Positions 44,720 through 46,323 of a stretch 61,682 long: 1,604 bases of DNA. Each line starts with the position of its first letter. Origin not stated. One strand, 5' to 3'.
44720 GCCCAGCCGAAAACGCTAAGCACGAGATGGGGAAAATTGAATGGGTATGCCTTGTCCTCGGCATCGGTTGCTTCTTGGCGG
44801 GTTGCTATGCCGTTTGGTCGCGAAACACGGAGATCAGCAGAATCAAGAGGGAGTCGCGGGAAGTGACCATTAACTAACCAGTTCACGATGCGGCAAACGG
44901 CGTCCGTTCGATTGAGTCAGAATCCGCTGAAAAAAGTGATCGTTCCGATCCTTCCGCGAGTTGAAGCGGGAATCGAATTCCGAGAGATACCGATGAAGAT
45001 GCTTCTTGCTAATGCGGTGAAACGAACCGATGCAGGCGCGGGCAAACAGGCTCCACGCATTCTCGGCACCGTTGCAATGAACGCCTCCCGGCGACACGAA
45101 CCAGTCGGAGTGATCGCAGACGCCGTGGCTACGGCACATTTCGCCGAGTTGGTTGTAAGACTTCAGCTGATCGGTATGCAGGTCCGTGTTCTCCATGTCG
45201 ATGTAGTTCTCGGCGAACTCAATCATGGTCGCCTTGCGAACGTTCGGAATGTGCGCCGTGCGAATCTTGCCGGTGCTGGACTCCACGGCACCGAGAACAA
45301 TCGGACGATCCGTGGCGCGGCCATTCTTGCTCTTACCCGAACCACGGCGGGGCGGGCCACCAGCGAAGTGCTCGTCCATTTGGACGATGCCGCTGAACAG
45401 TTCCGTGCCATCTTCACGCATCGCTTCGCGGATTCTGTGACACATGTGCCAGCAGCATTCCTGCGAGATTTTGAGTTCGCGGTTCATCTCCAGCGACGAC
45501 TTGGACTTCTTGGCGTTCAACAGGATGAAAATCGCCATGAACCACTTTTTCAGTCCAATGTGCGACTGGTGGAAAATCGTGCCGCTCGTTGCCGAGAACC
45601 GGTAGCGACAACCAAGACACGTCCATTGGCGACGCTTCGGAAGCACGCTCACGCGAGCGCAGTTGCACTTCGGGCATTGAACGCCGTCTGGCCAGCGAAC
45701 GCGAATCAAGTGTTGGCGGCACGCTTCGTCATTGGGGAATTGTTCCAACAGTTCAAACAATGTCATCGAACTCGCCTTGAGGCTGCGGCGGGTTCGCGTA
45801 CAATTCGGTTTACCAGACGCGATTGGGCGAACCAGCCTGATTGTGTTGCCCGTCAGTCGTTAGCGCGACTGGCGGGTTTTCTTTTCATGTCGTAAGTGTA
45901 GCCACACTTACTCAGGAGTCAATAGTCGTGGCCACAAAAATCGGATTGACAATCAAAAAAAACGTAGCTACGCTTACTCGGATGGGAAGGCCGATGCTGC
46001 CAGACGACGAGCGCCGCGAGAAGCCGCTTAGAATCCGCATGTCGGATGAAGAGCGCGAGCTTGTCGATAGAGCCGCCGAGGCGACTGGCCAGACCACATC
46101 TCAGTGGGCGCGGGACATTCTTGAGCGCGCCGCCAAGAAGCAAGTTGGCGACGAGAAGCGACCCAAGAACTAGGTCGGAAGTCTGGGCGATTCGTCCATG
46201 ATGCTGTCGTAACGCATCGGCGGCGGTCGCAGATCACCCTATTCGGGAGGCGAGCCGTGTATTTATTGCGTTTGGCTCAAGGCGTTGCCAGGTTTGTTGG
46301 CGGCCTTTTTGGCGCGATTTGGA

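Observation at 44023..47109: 3.09-kb lower-GC cassette bounded by perfect 26-bp inverted repeats: candidate IS1595-family transporter IS carrying an uncharacterised five-ORF cargo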

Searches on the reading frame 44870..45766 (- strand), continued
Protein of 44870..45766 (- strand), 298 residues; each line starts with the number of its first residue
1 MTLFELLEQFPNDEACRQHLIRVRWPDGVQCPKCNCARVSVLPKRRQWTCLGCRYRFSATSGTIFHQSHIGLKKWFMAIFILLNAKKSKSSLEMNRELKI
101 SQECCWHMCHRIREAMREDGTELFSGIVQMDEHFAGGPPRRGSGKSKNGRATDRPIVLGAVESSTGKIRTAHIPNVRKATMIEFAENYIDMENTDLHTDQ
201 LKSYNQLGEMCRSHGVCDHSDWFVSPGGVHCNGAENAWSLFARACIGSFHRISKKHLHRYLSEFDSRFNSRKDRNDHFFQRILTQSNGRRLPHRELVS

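Call 70: search_dna_similar(query=window:44870-45766:-, collection=plasmids, mode=protein, max_rows=15)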
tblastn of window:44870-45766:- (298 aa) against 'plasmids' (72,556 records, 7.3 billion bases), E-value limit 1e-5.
Records with a match: 452; places in all: 653; records where one place covers at least 80% of the query: 324.
Best place of each record, by identity: <60% 452.
By first word of the organism name: Pseudosulfitobacter 68; Sinorhizobium 33; Acinetobacter 24; Ralstonia 18; Xanthomonas 18; Aeromonas 17; Rhizobium 14; Mesorhizobium 13; Chondrinema 11; Haloarcula 10; and 104 more.
By predicted mobility (MOB-suite, as given by PLSDB): non-mobilizable 228; conjugative 150; mobilizable 74.
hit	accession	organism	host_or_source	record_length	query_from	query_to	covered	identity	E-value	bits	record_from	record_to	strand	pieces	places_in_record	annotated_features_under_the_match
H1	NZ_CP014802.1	Salipiger profundus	single cell,environmental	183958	4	297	99%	34.6%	4e-38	150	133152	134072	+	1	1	IS1595 family transposase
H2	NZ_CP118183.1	Entomospira culicis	Culex pipiens,cell culture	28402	2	297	99%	34.1%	2e-49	182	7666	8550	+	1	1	IS1595 family transposase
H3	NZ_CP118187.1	Entomospira culicis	Culex pipiens,cell culture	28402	2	297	99%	34.1%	2e-49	182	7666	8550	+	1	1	IS1595 family transposase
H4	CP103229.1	Bacteroides faecis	Homo sapiens,cell culture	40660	2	286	96%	34.7%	3e-44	167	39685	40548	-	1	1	IS1595 family transposase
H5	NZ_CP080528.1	Mesorhizobium sp. AR07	Oxytropis sp.,Cell culture,root nodule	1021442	10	294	96%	34.7%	1e-42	163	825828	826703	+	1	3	record has no annotation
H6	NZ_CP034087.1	Methylocystis rosea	cell culture,groundwater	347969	2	298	100%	32.7%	1e-39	154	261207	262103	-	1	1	IS1595 family transposase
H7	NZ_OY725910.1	Bacteroides finegoldii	-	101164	2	271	91%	34.8%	4e-41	159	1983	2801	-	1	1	none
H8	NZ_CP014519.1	Sinomonas atrocyanea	cell culture,contaminant from air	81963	2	297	99%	31.7%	2e-32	133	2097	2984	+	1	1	none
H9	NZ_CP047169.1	Ponticoccus alexandrii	surface sea water,shallow sea, symbosis ...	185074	5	271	90%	34.5%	8e-40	154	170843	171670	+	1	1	IS1595 family transposase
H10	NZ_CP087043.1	Pseudosulfitobacter pseudonitzschiae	Mediolabrus comicus,The surface ...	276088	6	295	97%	31.7%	6e-37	146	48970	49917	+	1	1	IS1595 family transposase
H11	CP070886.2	Pseudosulfitobacter pseudonitzschiae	Skeletonema costatum,The surface ...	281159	6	295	97%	31.7%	6e-37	146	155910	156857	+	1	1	IS1595 family transposase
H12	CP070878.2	Pseudosulfitobacter pseudonitzschiae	Skeletonema costatum,The surface ...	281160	6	295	97%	31.7%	6e-37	146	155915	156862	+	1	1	IS1595 family transposase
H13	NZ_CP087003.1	Pseudosulfitobacter pseudonitzschiae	Skeletonema costatum,The surface ...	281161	6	295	97%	31.7%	6e-37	146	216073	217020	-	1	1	IS1595 family transposase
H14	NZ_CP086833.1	Pseudosulfitobacter pseudonitzschiae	Trieres chinensis,The surface seawater ...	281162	6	295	97%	31.7%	6e-37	146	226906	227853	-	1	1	IS1595 family transposase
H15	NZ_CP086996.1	Pseudosulfitobacter pseudonitzschiae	Skeletonema costatum,The surface ...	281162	6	295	97%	31.7%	6e-37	146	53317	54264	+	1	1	IS1595 family transposase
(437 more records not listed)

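Call 71: search_protein_families(library=ncbifam, proteins=[window:44870-45766:-], max_evalue=0.01)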
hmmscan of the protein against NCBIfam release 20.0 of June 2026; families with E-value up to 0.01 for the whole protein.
window:44870-45766:- (298 aa): 1 family
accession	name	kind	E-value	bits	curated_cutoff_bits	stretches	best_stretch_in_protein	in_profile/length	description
NF033547.1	transpos_IS1595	equivalog_domain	1.5e-49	168.8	75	1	68-271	2-215/215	IS1595 family transposase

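Call 77: find_encoding_contigs(protein=P0035, flank=4500, max_places=10)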
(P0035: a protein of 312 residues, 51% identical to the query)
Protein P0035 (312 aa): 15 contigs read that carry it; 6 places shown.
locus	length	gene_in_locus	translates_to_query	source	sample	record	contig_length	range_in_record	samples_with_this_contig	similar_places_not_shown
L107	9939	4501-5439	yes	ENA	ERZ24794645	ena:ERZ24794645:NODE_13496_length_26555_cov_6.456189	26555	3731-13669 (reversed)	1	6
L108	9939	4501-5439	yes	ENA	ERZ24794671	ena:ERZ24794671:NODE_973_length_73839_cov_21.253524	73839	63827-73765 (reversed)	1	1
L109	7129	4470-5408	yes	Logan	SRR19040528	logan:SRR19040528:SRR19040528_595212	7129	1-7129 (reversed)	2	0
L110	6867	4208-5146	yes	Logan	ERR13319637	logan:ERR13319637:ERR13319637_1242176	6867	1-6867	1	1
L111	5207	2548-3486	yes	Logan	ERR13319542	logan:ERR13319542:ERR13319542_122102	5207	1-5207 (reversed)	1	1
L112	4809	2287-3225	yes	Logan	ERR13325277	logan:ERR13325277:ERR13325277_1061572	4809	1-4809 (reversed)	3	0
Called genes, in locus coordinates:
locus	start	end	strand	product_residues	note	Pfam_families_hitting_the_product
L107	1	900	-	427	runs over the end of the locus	PF02403:Seryl_tRNA_N, PF00587:tRNA-synt_2b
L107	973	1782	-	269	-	-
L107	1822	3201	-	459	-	PF01546:Peptidase_M20, PF07687:M20_dimer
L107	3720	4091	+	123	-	-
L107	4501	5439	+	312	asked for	PF12760:Zn_ribbon_IS1595, PF12762:DDE_Tnp_IS1595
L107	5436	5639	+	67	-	-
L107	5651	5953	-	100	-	-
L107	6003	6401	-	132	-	-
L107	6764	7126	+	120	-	PF02617:ClpS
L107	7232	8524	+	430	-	PF00919:UPF0004, PF04055:Radical_SAM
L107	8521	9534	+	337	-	PF00005:ABC_tran, PF08352:oligo_HPY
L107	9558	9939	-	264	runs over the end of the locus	-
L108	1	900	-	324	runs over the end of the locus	?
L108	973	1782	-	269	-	-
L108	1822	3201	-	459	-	PF01546:Peptidase_M20, PF07687:M20_dimer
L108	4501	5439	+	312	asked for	PF12760:Zn_ribbon_IS1595, PF12762:DDE_Tnp_IS1595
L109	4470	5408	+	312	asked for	PF12760:Zn_ribbon_IS1595, PF12762:DDE_Tnp_IS1595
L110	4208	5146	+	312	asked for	PF12760:Zn_ribbon_IS1595, PF12762:DDE_Tnp_IS1595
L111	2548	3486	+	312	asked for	PF12760:Zn_ribbon_IS1595, PF12762:DDE_Tnp_IS1595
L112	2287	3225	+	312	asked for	PF12760:Zn_ribbon_IS1595, PF12762:DDE_Tnp_IS1595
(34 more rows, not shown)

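Call 81: search_protein_families(library=pfam, proteins=[L084:1455-2420:-, L091:3126-4094:-, L041:1715-2401:-, L031:6574-7338:-, L107:3720-4091:+, L107:5436-5639:+, L107:5651-5953:-, L107:6003-6401:-], max_evalue=0.01)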
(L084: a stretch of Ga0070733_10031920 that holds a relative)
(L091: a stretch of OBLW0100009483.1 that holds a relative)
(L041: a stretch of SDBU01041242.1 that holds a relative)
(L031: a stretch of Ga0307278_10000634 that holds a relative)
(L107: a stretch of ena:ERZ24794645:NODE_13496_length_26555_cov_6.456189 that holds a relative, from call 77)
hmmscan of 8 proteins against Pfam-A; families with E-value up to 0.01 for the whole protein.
L084:1455-2420:- (321 aa): 0 families

L091:3126-4094:- (322 aa): 0 families

L041:1715-2401:- (228 aa): 0 families

L031:6574-7338:- (254 aa): 0 families

L107:3720-4091:+ (123 aa): 0 families

L107:5436-5639:+ (67 aa): 0 families

L107:5651-5953:- (100 aa): 0 families

L107:6003-6401:- (132 aa): 0 families

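Call 82: search_protein_families(library=phrogs, proteins=[L002:3485-4360:-, L002:3039-3488:-, L002:994-1488:-], max_evalue=0.01)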
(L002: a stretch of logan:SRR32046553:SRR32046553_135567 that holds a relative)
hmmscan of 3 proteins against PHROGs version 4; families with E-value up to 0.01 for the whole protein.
L002:3485-4360:- (291 aa): 2 families
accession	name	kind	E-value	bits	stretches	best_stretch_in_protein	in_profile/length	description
phrog_10865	-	unknown function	2.9e-14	53.8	1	20-260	28-274/304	-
phrog_7651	-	unknown function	0.00012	22.4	1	19-162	31-177/315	-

L002:3039-3488:- (149 aa): 3 families
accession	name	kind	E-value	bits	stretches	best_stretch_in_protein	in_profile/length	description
phrog_8552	-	unknown function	6.5e-06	27.4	1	17-135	15-137/150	-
phrog_17119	-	unknown function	0.00052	20.4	1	10-88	18-96/182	-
phrog_38697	-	unknown function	0.0012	20.1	1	22-115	32-125/157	-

L002:994-1488:- (164 aa): 0 families

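Call 83: search_solved_structures(query=L002:3485-4360:-, max_evalue=10)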
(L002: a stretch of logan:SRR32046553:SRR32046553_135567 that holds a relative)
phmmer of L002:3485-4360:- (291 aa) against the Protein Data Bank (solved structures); distinct sequences matched with E-value up to 10: 1.
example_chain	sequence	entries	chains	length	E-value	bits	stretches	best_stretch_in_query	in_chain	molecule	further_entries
7on8_A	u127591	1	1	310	0.0007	22.3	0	109-135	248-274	SAKe6AR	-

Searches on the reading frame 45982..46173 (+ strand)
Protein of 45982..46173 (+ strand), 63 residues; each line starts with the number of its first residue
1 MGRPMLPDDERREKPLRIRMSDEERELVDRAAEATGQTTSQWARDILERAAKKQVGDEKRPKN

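Call 6: search_protein_families(library=pfam, proteins=[window:45982-46173:+], max_evalue=0.1)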
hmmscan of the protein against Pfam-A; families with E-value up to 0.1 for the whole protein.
window:45982-46173:+ (63 aa): 3 families
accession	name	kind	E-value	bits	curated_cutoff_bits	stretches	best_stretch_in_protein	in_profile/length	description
PF21983.2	NikA-like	-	8.1e-07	29.5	27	1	10-47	1-38/72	Mobilization protein NikA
PF08681.18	TacA1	-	2.5e-05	24.6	21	1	16-58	2-44/80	Antitoxin TacA 1-like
PF19807.5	DUF6290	-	2.9e-05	24.6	27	1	17-48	5-36/72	Family of unknown function (DUF6290)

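Call 27: search_protein_families(library=padloc, proteins=[window:45982-46173:+], max_evalue=0.1)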
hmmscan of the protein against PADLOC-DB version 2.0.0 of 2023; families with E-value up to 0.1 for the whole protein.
window:45982-46173:+ (63 aa): 0 families

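Call 71: search_protein_families(library=ncbifam, proteins=[window:45982-46173:+], max_evalue=0.01)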
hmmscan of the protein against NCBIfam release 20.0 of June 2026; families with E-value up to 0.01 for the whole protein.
window:45982-46173:+ (63 aa): 3 families
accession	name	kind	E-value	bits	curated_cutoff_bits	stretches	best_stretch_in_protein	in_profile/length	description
NF046040.1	RelB_antitoxin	equivalog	0.00045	20.5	50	1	17-46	2-31/69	type II toxin-antitoxin system RelB family antitoxin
NF041264.1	MobA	equivalog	0.0022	18.4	80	1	11-45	2-36/91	plasmid mobilization protein MobA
NF038070.1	LmbU_fam_TF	subfamily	0.0098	15.9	125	0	10-50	131-171/171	LmbU family transcriptional regulator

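Call 82: search_protein_families(library=phrogs, proteins=[window:45982-46173:+], max_evalue=0.01)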
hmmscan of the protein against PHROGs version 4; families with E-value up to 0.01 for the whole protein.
window:45982-46173:+ (63 aa): 4 families
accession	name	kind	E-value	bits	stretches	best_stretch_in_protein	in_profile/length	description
phrog_4113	-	unknown function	1.2e-05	26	1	11-57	8-54/64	-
phrog_3431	-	transcription regulation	3.5e-05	24.5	1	4-53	9-58/67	Arc-like repressor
phrog_10531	-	unknown function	0.00016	23.1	1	11-55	4-48/89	-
phrog_10190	-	DNA, RNA and nucleotide metabolism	0.00098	20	1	12-58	45-91/140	DNA binding protein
